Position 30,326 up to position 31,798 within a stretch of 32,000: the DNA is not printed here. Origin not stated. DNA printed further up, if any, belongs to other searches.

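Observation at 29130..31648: Stand-alone nitrogenase-like reductase (NifH + two NifD/K-like subunits) with no nitrogen-fixation or tetrapyrrole context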

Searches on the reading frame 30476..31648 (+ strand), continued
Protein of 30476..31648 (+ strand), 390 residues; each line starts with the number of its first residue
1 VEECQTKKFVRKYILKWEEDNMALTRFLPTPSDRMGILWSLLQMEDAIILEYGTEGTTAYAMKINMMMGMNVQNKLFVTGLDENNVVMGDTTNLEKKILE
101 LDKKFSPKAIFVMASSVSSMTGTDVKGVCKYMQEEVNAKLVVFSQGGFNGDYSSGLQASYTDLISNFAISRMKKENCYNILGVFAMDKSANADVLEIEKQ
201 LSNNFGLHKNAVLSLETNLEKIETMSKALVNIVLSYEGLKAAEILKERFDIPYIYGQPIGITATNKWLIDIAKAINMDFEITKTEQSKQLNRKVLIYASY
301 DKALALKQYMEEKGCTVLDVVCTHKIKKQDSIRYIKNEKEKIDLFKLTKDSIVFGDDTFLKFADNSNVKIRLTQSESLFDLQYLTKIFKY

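Call 79: search_protein_families(library=ncbifam, proteins=[L011:3371-4348:+, L011:3034-3393:+, L011:8221-9432:+, L011:9636-10046:+, L011:12807-14789:+, L011:15004-15561:+, L011:15677-16951:+, L011:1678-2640:-], max_evalue=0.00001)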
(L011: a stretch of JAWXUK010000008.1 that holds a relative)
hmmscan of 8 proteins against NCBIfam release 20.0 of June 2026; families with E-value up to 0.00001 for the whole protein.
L011:3371-4348:+ (325 aa): 92 families (the best 25 are shown)
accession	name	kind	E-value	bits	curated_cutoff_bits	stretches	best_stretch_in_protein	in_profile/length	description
NF045599.1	bili_reduct_long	exception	1.2e-65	222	750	1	2-325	318-641/641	bilirubin reductase, long form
NF041087.1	bile_acid_BaiCD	equivalog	3.9e-59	200.4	825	1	1-325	314-642/642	bile acid Fe-S flavoenzyme BaiCD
TIGR03997.1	mycofact_OYE_2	equivalog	5.9e-52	176.9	793.15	1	1-325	313-645/645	mycofactocin system FadH/OYE family oxidoreductase 2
TIGR03996.1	mycofact_OYE_1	hypoth_equivalog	3.9e-22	78.5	627.9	1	1-321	308-632/633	mycofactocin system FadH/OYE family oxidoreductase 1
TIGR01350.1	lipoamide_DH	equivalog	1.3e-20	73.6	408.8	1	133-291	118-276/461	dihydrolipoyl dehydrogenase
NF009410.0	PRK12771.1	subfamily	1.3e-18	66.9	516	1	51-159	125-233/566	NAD(P)-binding protein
NF003437.0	PRK04965.1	equivalog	2.4e-18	66.3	392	1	151-285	101-240/378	NADH:flavorubredoxin reductase NorW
TIGR02053.1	MerA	equivalog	7.9e-17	61.4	454.45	1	149-296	129-280/465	mercury(II) reductase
NF004947.0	PRK06292.2-5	equivalog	8.9e-16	57.8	592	1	151-288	133-274/474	dihydrolipoyl dehydrogenase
NF045765.1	PhenlGlyoxDHPadH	equivalog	5e-14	52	475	1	151-287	101-244/416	NADH-dependent phenylglyoxylate dehydrogenase subunit epsilon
NF003585.0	PRK05249.1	equivalog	8.1e-14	51.1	465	1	145-291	134-280/464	Si-specific NAD(P)(+) transhydrogenase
TIGR02032.1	GG-red-SF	subfamily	1.2e-13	51.5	158.8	0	67-113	2-47/297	geranylgeranyl reductase family protein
NF004991.0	PRK06370.1-3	subfamily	1.2e-13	50.5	620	1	153-303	168-321/509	FAD-containing oxidoreductase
NF004943.0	PRK06292.2-1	equivalog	1.7e-13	50.2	432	1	147-285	129-271/456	dihydrolipoyl dehydrogenase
NF004946.0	PRK06292.2-4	subfamily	2e-13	49.9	634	1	151-291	136-293/487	dihydrolipoyl dehydrogenase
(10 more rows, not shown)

L011:3034-3393:+ (119 aa): 2 families
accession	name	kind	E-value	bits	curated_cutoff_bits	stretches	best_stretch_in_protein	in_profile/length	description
TIGR03997.1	mycofact_OYE_2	equivalog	1.3e-11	43.6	793.15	1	8-116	1-107/645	mycofactocin system FadH/OYE family oxidoreductase 2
TIGR03996.1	mycofact_OYE_1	hypoth_equivalog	1.5e-06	27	627.9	1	9-115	2-104/633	mycofactocin system FadH/OYE family oxidoreductase 1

L011:8221-9432:+ (403 aa): 5 families
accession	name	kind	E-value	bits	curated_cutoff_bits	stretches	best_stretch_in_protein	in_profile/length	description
TIGR00932.1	2a37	subfamily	2e-49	168.6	238.3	1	13-287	1-273/275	monovalent cation:proton antiporter-2 (CPA2) family protein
NF045626.1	FeTrans_MagA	equivalog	2.8e-24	85.8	700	1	7-379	9-373/386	iron transporter MagA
NF007950.1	PRK10669.1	equivalog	1.2e-19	70.6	700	1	9-387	11-390/547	YbaL family putative K(+) efflux transporter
NF002924.0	PRK03562.1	equivalog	9.8e-16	57.3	752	1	5-384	6-380/623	glutathione-regulated potassium-efflux system protein KefC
NF002973.0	PRK03659.1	equivalog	4.8e-14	51.8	804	1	4-385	5-378/602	glutathione-regulated potassium-efflux system protein KefB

L011:9636-10046:+ (136 aa): 5 families
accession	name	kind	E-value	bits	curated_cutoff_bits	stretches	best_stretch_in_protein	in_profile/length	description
NF006670.0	PRK09218.1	equivalog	5.8e-59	198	162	1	1-136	1-136/136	peptide deformylase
TIGR00079.1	pept_deformyl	equivalog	1.2e-23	83.5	103.95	1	27-135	30-142/161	peptide deformylase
NF001159.1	PRK00150.1-3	subfamily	3.8e-23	81.8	125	1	27-135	31-145/167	peptide deformylase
NF009484.0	PRK12846.1-5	equivalog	2.5e-14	53.3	190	1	25-135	30-142/165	peptide deformylase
NF009483.0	PRK12846.1-4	equivalog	2.9e-10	40.1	267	1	10-135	12-151/193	peptide deformylase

L011:12807-14789:+ (660 aa): 44 families (the best 25 are shown)
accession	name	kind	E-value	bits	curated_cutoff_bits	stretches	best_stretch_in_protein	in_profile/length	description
NF041087.1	bile_acid_BaiCD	equivalog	1.2e-107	360.6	825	1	212-641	130-566/642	bile acid Fe-S flavoenzyme BaiCD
NF045599.1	bili_reduct_long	exception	1.3e-97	327.6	750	1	212-639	130-565/641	bilirubin reductase, long form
TIGR03997.1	mycofact_OYE_2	equivalog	1.9e-95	320.6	793.15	1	196-605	116-530/645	mycofactocin system FadH/OYE family oxidoreductase 2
TIGR03996.1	mycofact_OYE_1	hypoth_equivalog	2.1e-47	162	627.9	1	212-624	128-544/633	mycofactocin system FadH/OYE family oxidoreductase 1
NF045592.1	bili_reduct_N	equivalog_domain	2.6e-44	151.9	425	1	212-439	130-363/363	bilirubin reductase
NF006101.0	PRK08255.1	equivalog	3.5e-43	147.8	1078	1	209-409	536-731/768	bifunctional salicylyl-CoA 5-hydroxylase/oxidoreductase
NF010047.0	PRK13523.1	equivalog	1.1e-41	143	431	1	196-408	118-320/339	NADPH dehydrogenase NamA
NF007899.0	PRK10605.1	subfamily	2.3e-21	76.5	403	1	212-413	150-342/365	N-ethylmaleimide reductase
TIGR01350.1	lipoamide_DH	equivalog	1.1e-15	57.3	408.8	2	524-641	119-233/461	dihydrolipoyl dehydrogenase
NF004943.0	PRK06292.2-1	equivalog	7.1e-11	41.5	432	1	542-631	132-224/456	dihydrolipoyl dehydrogenase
NF009410.0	PRK12771.1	subfamily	1.1e-10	40.8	516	1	451-596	132-285/566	NAD(P)-binding protein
NF004776.0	PRK06116.1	equivalog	3.9e-10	39.3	480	1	538-598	128-186/450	glutathione-disulfide reductase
NF002480.1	PRK01747.1-1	equivalog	7.9e-10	37.8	540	0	443-492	234-283/645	bifunctional tRNA (5-methylaminomethyl-2-thiouridine)(34)-methyltransferase MnmC2/FAD-dependent 5-carboxymethylaminomethyl-2-thiouridine(34)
NF010311.1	PRK13748.1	subfamily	2.1e-09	36.8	600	0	454-503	94-143/560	mercury(II) reductase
NF005560.0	PRK07233.1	equivalog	2.6e-09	36.5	252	1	459-497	2-40/435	hypothetical protein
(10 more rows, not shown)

L011:15004-15561:+ (185 aa): 4 families
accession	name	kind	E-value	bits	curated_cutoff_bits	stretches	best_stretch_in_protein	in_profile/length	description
NF053814.1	teico_TcaR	equivalog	1.7e-07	31.4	170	1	67-177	35-148/151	MarR family transcriptional regulator TcaR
TIGR02337.1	HpaR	equivalog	1.7e-06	27.9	121.2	1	77-170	35-129/130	homoprotocatechuate degradation operon regulator HpaR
NF038251.1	AdcR_fam_Zn_TF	equivalog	6.4e-06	26.5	175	0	72-172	37-141/143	zinc-dependent MarR family transcriptional regulator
NF053777.1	Saro0803TransReg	equivalog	7.3e-06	25.7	200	1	77-171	44-139/140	Saro_0803 family transcriptional regulator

L011:15677-16951:+ (424 aa): 4 families
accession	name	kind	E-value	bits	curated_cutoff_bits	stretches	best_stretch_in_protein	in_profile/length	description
NF000049.1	tet_MFS_40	exception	1.6e-15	57.2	800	2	46-162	43-155/406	tetracycline efflux MFS transporter Tet(40)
NF000043.1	tet_MFS_P_a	exception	4.5e-14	52.1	750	1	46-386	42-376/420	tetracycline efflux MFS transporter TetA(P)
NF040872.1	MFS_HP1165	exception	2.9e-08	33.2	700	1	35-232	27-222/385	HP1165 family MFS efflux transporter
TIGR00806.1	rfc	equivalog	5.1e-07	28.9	227.4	1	17-168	31-179/511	reduced folate carrier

L011:1678-2640:- (320 aa): 1 family
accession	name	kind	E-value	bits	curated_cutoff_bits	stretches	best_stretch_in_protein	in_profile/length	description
TIGR00785.1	dass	subfamily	2.9e-15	55.9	198.6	1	4-200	247-443/444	DASS family sodium-coupled anion symporter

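Call 81: search_protein_families(library=pfam, proteins=[L008:7127-7414:-, L008:5854-6393:-, L008:3729-5054:-, L008:11254-11592:-, L008:11684-14950:-, L014:14936-16213:-, L014:14331-14927:-, L014:13549-14010:-, L014:16859-18067:-, L007:2059-3255:+], max_evalue=0.001)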
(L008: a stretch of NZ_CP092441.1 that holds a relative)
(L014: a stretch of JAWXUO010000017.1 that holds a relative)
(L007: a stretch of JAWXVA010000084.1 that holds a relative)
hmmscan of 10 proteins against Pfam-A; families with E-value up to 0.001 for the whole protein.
L008:7127-7414:- (95 aa): 1 family
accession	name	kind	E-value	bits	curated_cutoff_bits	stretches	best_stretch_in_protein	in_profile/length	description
PF20648.2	DUF6809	-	7e-20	72.1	27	1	1-83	1-84/85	Family of unknown function (DUF6809)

L008:5854-6393:- (179 aa): 0 families

L008:3729-5054:- (441 aa): 1 family
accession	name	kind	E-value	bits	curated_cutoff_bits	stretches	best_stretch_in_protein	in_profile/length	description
PF03432.20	Relaxase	-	6e-37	127.3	24.6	1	24-153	1-132/132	MobA/VirD2-like, nuclease domain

L008:11254-11592:- (112 aa): 1 family
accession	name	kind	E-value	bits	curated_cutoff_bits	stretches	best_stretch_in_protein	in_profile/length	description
PF12963.12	DUF3852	-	7.4e-36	123.2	25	1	4-111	2-107/107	Protein of unknown function (DUF3852)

L008:11684-14950:- (1088 aa): 5 families
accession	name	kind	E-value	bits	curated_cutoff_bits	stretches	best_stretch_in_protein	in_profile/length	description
PF17802.7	SpaA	-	8.5e-171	555.1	23.1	10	446-537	1-90/91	Prealbumin-like fold domain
PF13620.12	CarboxypepD_reg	-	3.9e-26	91.6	32.3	2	52-123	8-75/82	Carboxypeptidase regulatory-like domain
PF11974.14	bMG3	-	7.3e-23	80.9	34.9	0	51-92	20-61/103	Bacterial alpha-2-macroglobulin MG3 domain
PF17210.9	SdrD_B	-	8.3e-23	81.2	29.7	0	637-692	17-71/112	SdrD B-like domain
PF10670.15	DUF4198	-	2.1e-05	25.2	34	0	457-502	156-202/209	Domain of unknown function (DUF4198)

L014:14936-16213:- (425 aa): 0 families

L014:14331-14927:- (198 aa): 0 families

L014:13549-14010:- (153 aa): 0 families

L014:16859-18067:- (402 aa): 1 family
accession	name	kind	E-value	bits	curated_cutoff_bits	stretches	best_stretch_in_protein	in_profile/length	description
PF00482.28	T2SSF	-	5.2e-54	182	25.2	2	68-191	1-125/125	Type II secretion system (T2SS), protein F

L007:2059-3255:+ (398 aa): 3 families
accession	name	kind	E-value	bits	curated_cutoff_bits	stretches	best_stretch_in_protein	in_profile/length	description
PF13304.12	AAA_21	-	4.3e-27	96.4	27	2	47-154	2-109/304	AAA domain, putative AbiEii toxin, Type IV TA system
PF02463.25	SMC_N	-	2.5e-05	24.3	40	1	45-338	25-203/220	RecF/RecN/SMC N terminal domain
PF13175.12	AAA_15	-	0.00011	22.4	32.1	0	276-332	305-369/374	AAA ATPase domain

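Call 82: search_protein_families(library=padloc, proteins=[window:30539-31648:+], max_evalue=0.01)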
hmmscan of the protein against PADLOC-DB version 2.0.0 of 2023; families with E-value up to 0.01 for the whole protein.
window:30539-31648:+ (369 aa): 0 families

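Call 83: search_protein_families(library=phrogs, proteins=[window:30539-31648:+], max_evalue=0.01)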
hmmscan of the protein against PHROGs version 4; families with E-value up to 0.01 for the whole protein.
window:30539-31648:+ (369 aa): 0 families

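Call 84: get_annotated_region(hit=H1, flank=6000)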
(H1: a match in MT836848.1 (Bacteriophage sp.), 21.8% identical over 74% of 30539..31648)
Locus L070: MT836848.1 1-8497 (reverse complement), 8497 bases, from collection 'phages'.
description: UNVERIFIED: Bacteriophage sp. clone scaffold_3225 genomic sequence.
organism: Bacteriophage sp. (NCBI taxid 38018)
taxonomy: Viruses
host: -; source: human fecal samples; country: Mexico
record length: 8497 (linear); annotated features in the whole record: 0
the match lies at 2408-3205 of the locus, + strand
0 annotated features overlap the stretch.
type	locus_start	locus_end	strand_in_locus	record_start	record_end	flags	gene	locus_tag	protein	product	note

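Call 96: find_encoding_contigs(protein=P0018, flank=7000, max_places=1)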
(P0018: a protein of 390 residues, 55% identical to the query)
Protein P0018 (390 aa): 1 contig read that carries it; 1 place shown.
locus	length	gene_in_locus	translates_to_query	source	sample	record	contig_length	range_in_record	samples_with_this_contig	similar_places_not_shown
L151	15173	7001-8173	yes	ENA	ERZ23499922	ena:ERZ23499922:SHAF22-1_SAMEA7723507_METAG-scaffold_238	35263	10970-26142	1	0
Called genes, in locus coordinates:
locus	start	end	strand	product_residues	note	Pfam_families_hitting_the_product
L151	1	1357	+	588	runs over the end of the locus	PF00664:ABC_membrane, PF02463:SMC_N, PF00005:ABC_tran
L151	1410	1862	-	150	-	PF02308:MgtC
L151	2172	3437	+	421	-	PF03033:Glyco_transf_28, PF06722:EryCIII-like_C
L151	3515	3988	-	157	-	PF09719:C_GCAxxG_C_C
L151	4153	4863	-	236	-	PF19700:DUF6198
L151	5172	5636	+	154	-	PF03551:PadR (faint), PF22166:WHD_ArnR1 (weak), PF01047:MarR, PF12802:MarR_2 (weak)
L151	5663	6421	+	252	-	PF00142:Fer4_NifH, PF01656:CbiA, PF10609:ParA (weak), PF13614:AAA_31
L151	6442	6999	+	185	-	PF00148:Oxidored_nitro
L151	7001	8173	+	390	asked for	PF00148:Oxidored_nitro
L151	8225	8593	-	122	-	-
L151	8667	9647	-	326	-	-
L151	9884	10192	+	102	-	PF03992:ABM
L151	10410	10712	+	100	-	-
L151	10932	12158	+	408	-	PF00375:SDF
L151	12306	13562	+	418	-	PF01471:PG_binding_1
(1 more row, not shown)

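Call 97: find_encoding_contigs(protein=P0034, flank=7000, max_places=1)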
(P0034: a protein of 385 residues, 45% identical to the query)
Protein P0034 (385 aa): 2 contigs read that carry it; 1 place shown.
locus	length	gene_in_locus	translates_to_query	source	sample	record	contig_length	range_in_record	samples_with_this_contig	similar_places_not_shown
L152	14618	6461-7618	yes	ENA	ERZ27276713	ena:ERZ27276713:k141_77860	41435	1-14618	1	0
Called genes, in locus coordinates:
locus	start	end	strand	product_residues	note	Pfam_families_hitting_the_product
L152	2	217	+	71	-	?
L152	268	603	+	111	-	PF21983:NikA-like, PF05713:MobC (weak)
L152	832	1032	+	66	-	PF13443:HTH_26 (weak), PF13560:HTH_31 (weak), PF01381:HTH_3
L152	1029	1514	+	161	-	PF20563:DUF6773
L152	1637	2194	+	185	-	PF03432:Relaxase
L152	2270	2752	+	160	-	-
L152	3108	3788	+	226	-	PF00072:Response_reg, PF00486:Trans_reg_C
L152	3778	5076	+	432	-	PF00672:HAMP (weak), PF00512:HisKA, PF02518:HATPase_c, PF14501:HATPase_c_5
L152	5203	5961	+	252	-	PF00142:Fer4_NifH, PF01656:CbiA, PF02374:ArsA_ATPase (weak), PF03308:MeaB (weak), PF10609:ParA (weak), PF13614:AAA_31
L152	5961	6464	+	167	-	PF00148:Oxidored_nitro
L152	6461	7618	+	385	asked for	PF00148:Oxidored_nitro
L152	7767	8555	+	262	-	-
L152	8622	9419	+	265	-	PF13175:AAA_15 (weak), PF00005:ABC_tran, PF02463:SMC_N, PF13555:AAA_29 (weak), PF13304:AAA_21 (faint)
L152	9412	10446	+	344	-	PF01032:FecCD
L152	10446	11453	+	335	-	PF01032:FecCD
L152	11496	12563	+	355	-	PF01497:Peripla_BP_2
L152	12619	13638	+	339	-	PF01497:Peripla_BP_2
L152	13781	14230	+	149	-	PF01047:MarR, PF12802:MarR_2, PF13412:HTH_24 (weak), PF13601:HTH_34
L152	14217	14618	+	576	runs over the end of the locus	PF00664:ABC_membrane, PF00005:ABC_tran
